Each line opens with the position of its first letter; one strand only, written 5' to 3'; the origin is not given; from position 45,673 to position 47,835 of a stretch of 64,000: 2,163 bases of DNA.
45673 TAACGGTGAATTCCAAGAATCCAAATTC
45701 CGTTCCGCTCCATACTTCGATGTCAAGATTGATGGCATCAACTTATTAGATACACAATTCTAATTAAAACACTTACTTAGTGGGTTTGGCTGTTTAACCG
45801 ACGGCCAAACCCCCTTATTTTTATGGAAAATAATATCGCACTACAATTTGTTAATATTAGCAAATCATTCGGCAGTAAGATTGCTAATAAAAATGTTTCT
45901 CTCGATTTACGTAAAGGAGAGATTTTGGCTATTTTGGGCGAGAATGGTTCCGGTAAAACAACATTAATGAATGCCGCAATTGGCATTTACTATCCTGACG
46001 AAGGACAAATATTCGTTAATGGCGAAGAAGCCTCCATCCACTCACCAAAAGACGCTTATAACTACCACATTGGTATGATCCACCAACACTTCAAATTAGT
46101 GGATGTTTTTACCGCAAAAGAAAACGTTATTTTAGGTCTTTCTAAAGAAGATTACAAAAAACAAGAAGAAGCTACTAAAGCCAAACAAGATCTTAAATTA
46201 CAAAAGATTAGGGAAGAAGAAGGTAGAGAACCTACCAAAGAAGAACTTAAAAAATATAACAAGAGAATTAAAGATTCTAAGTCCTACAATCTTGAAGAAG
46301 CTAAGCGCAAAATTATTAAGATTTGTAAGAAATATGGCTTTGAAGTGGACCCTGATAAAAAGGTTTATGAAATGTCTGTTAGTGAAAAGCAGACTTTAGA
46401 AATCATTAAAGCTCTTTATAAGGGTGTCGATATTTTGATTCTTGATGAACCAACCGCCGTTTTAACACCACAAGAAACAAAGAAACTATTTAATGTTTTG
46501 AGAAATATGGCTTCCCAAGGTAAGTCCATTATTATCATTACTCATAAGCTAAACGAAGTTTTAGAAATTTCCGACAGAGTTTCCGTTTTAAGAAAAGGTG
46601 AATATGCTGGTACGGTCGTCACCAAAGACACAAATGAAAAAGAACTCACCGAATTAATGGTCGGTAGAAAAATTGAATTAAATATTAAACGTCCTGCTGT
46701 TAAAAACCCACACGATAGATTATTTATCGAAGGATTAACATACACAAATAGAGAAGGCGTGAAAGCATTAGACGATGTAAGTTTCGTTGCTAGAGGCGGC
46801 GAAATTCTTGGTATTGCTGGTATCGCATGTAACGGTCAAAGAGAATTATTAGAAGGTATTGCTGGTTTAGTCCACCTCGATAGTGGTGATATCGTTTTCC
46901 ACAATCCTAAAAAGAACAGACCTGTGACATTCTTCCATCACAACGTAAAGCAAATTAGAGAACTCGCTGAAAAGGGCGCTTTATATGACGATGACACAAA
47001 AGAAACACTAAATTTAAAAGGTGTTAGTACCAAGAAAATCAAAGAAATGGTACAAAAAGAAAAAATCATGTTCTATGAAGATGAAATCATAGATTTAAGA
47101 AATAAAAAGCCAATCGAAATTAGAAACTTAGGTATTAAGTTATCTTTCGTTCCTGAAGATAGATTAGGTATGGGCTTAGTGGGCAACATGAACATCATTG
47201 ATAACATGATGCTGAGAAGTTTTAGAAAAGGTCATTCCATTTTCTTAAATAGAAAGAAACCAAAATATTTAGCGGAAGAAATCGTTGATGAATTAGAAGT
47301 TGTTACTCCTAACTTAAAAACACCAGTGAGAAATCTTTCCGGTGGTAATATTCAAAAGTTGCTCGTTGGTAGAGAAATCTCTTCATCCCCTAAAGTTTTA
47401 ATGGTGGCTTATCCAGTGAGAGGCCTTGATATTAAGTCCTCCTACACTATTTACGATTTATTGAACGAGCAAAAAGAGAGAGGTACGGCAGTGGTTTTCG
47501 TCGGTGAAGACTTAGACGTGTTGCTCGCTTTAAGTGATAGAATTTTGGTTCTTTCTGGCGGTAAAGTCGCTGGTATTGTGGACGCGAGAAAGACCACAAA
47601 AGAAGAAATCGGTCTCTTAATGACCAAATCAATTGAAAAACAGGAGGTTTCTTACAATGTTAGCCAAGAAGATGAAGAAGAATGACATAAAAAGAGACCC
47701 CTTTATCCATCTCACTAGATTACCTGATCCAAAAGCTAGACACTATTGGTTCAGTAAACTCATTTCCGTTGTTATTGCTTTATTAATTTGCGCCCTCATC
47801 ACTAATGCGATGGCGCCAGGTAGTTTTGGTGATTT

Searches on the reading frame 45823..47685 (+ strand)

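Call 19: search_protein_families(library=pfam, proteins=[window:45823-47685:+], max_evalue=0.001)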
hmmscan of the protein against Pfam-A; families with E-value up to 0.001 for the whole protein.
window:45823-47685:+ (620 aa): 4 families
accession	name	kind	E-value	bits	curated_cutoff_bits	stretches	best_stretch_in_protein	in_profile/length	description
PF00005.33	ABC_tran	-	5.3e-38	131.1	25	1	23-212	2-137/137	ABC transporter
PF13304.12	AAA_21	-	7.1e-08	33.3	27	0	66-243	124-300/304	AAA domain, putative AbiEii toxin, Type IV TA system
PF02463.25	SMC_N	-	1.4e-06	28.3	40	1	21-253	14-209/220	RecF/RecN/SMC N terminal domain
PF13555.12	AAA_29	-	3.3e-05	24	27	1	26-64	16-53/61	P-loop containing region of AAA domain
